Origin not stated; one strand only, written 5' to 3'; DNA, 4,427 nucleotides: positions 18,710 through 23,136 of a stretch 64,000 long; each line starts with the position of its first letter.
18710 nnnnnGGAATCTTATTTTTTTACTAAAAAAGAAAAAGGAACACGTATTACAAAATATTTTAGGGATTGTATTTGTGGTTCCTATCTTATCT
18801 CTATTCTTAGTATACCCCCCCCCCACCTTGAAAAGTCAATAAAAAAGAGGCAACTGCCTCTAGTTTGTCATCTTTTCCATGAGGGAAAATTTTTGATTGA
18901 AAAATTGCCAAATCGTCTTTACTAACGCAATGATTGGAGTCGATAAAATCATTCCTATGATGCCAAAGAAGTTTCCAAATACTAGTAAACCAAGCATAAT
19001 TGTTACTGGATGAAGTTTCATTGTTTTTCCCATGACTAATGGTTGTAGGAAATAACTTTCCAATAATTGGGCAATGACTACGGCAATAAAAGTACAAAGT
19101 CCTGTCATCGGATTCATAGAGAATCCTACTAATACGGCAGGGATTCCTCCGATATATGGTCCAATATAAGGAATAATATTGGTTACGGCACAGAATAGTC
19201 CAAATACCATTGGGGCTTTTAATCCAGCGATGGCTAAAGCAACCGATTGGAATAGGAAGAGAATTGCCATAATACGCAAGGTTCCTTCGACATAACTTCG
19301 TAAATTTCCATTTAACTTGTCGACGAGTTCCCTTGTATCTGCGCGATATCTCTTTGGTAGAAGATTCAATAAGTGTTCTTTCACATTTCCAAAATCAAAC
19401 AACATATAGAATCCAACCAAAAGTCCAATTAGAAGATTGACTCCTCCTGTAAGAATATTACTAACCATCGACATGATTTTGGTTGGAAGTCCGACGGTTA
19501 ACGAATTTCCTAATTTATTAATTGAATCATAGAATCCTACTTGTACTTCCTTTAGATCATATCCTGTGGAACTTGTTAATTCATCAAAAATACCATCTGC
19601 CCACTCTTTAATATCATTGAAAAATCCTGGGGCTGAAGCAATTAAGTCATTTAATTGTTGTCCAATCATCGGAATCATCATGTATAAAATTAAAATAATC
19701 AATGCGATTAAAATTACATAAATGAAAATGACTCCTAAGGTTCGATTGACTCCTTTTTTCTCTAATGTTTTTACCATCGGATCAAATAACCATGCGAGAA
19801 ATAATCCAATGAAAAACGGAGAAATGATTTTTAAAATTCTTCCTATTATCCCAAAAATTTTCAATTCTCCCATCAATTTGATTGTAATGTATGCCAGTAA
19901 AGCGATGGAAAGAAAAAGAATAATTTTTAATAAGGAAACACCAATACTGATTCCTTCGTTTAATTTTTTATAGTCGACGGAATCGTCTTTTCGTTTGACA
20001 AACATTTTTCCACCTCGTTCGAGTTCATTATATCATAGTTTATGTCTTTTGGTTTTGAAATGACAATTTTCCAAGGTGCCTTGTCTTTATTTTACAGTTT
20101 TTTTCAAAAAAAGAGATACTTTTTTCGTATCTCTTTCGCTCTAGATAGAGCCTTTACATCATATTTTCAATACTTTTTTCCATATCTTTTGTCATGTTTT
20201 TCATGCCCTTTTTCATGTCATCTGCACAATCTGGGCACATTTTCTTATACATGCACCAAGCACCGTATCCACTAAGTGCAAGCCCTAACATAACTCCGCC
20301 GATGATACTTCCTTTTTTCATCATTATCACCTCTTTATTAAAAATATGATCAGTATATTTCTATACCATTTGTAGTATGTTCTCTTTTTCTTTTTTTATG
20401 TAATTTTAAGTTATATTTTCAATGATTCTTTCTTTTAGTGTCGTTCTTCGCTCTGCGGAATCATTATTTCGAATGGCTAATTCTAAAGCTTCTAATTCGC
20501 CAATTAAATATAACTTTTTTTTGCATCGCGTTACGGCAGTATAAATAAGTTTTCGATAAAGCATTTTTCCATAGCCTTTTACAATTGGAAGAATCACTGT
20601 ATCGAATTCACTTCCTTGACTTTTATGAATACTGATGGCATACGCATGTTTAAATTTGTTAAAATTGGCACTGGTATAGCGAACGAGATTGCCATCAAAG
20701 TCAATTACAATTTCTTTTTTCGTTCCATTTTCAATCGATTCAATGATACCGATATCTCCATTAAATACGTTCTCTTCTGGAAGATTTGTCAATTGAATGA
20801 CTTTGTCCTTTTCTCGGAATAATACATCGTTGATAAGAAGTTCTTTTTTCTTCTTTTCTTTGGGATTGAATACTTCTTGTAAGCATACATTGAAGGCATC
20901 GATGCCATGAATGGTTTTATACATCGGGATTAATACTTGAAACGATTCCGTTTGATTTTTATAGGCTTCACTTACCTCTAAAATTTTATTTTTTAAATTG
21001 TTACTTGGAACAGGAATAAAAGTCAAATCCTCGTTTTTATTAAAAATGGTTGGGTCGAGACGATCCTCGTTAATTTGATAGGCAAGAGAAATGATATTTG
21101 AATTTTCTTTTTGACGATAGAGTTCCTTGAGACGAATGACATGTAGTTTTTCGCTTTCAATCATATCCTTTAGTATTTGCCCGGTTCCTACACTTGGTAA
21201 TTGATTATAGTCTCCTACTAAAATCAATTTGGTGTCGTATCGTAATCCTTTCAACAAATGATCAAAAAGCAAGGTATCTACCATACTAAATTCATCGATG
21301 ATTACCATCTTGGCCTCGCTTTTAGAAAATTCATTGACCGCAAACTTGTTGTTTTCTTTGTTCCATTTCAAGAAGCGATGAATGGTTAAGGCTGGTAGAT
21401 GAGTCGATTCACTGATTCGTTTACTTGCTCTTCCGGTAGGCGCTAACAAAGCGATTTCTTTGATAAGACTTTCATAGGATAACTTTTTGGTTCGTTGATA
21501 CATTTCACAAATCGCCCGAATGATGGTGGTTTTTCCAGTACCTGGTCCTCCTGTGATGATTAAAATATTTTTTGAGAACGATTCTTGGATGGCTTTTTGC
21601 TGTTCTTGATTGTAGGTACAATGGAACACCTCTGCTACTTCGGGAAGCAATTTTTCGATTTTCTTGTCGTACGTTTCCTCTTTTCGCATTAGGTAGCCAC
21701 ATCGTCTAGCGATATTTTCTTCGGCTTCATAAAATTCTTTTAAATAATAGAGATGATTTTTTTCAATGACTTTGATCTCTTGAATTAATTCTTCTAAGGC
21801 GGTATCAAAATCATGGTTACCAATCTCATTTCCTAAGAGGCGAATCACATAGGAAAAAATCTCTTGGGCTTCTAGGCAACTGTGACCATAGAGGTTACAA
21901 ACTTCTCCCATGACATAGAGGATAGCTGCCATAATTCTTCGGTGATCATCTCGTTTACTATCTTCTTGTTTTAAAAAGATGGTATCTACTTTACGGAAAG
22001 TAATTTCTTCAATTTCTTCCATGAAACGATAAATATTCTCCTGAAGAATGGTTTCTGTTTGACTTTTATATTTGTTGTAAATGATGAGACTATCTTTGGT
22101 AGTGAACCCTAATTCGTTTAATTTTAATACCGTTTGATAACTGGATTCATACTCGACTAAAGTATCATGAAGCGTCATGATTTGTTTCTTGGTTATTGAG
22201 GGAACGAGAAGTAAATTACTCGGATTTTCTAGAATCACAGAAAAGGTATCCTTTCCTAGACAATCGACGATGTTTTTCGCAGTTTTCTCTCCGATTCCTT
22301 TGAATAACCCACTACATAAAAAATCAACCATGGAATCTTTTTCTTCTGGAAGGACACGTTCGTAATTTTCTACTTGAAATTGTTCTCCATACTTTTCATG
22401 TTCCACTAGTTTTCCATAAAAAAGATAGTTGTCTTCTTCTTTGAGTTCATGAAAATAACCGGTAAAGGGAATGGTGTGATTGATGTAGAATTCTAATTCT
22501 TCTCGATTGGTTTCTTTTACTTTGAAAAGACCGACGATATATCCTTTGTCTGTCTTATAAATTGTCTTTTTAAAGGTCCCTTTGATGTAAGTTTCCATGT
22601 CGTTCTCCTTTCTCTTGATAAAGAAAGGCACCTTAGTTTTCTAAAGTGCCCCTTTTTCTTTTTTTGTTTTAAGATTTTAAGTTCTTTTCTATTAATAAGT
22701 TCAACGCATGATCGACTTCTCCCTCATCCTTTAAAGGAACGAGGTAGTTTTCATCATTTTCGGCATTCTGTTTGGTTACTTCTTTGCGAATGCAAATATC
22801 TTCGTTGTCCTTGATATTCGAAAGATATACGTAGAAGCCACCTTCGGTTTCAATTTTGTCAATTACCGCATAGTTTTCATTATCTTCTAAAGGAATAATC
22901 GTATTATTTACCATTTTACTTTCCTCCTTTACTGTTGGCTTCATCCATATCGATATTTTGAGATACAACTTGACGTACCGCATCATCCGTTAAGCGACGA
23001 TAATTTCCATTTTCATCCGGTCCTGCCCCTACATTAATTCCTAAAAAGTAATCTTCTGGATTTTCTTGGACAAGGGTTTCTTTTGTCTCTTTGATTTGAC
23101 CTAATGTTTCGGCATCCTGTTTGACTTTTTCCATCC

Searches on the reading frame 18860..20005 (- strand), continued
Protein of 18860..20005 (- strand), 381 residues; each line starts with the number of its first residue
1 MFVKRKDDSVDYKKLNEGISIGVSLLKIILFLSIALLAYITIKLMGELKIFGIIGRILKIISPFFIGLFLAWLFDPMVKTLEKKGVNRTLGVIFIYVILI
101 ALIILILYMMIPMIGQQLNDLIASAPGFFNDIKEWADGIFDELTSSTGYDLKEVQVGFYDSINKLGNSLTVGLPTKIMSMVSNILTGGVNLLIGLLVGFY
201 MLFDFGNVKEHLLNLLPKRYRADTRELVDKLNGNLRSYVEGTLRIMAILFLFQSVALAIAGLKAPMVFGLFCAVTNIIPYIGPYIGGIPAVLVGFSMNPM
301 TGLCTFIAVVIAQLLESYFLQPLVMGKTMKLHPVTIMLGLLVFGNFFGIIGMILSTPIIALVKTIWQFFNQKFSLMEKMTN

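Call 78: find_homologous_proteins(query=L005:15167-16366:+, max_evalue=1e-60)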
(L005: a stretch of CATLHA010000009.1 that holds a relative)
Query L005:15167-16366:+ (400 aa): 31 proteins with E <= 1e-60 among 7011 candidates.
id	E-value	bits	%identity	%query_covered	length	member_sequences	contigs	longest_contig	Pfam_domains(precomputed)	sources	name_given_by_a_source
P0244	6.0e-179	613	71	94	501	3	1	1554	PF00092.35,PF13519.13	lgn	-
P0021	8.1e-98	346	44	97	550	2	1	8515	PF00092.35,PF13519.13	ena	-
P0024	1.6e-96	342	45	98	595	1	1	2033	PF00092.35,PF18998.7,PF13519.13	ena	-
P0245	7.7e-96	340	44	93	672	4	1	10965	PF00092.35,PF13519.13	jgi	-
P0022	2.3e-95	338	44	96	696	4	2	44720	PF03382.21,PF09479.17,PF00092.35,PF18998.7,PF13519.13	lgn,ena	-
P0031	2.2e-92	328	42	97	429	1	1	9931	PF00092.35,PF13519.13,PF05762.21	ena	-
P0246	6.0e-91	324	45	91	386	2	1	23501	PF00092.35,PF13519.13,PF05762.21,PF21426.4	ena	-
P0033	1.2e-90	323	43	93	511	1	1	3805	PF09479.17,PF00092.35,PF18998.7,PF13519.13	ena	-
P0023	6.6e-90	320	42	97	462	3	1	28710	PF00092.35,PF18998.7,PF13519.13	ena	-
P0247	3.0e-85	305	40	99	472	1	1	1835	PF09479.17,PF00092.35,PF18998.7,PF13519.13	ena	-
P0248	3.3e-84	301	41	90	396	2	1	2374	PF00092.35,PF13519.13,PF05762.21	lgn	-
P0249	3.6e-84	301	40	99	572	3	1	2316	PF00092.35,PF13519.13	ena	-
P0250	3.9e-84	301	40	96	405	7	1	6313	PF00092.35,PF13519.13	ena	-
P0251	2.2e-81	292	40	99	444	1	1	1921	PF00092.35,PF13519.13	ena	-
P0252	5.7e-81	291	39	97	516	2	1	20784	PF00092.35,PF18998.7,PF13519.13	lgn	-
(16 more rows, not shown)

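Call 79: find_encoding_contigs(protein=P0244, flank=1000, max_places=10)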
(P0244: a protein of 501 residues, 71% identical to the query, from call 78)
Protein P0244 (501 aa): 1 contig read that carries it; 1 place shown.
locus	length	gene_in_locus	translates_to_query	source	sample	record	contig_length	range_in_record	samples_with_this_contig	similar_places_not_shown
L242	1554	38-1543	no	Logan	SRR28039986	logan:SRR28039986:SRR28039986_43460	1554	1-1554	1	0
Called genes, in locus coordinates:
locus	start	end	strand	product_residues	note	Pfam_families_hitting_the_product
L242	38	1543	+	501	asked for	PF00092:VWA, PF13519:VWA_2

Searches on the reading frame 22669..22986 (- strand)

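Call 8: search_protein_families(library=pfam, proteins=[window:22669-22986:-])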
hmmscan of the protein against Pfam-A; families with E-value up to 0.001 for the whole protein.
window:22669-22986:- (105 aa): 1 family
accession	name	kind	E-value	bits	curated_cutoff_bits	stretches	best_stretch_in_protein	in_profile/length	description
PF06949.16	DUF1292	-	0.00058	21.1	24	1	37-93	6-65/75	Protein of unknown function (DUF1292)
